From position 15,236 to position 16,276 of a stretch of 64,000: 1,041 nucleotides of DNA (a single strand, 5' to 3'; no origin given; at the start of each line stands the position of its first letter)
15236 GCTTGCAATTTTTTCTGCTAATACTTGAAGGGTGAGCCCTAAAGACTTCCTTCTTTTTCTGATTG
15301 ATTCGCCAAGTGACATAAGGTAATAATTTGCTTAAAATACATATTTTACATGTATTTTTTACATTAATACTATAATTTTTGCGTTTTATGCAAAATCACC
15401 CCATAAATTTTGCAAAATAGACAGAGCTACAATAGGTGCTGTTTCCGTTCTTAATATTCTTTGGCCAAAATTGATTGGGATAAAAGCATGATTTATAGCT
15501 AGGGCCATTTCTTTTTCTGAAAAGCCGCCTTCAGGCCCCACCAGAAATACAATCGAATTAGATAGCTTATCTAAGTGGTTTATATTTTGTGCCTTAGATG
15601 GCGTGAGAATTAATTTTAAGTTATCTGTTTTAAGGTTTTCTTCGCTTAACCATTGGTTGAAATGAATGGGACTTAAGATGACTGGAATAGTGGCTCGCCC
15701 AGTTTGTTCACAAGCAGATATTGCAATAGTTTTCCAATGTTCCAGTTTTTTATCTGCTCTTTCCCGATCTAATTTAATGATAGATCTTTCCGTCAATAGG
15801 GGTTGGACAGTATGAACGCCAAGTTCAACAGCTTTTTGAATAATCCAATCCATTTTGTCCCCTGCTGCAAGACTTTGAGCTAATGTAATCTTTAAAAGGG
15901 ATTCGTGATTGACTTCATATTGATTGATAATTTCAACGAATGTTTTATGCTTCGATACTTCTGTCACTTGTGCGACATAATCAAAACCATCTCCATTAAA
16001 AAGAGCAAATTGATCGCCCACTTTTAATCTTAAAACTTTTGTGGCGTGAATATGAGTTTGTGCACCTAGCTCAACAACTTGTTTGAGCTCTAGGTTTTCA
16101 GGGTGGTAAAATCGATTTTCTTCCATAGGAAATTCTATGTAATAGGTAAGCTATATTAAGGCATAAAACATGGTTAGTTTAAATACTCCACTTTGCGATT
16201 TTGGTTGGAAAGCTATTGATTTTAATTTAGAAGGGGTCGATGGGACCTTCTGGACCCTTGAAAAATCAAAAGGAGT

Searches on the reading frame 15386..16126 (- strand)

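Call 3: search_protein_families(library=pfam, proteins=[window:15386-16126:-], max_evalue=0.01)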
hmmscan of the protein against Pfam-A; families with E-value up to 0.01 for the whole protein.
window:15386-16126:- (246 aa): 2 families
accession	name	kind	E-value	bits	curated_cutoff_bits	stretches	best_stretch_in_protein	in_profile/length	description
PF04452.19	Methyltrans_RNA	-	6.5e-55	185.6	23.9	1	76-239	3-165/165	RNA methyltransferase domain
PF20260.4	PUA_4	-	5e-12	46.2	23.9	1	27-66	8-47/48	RNA methyltransferase PUA domain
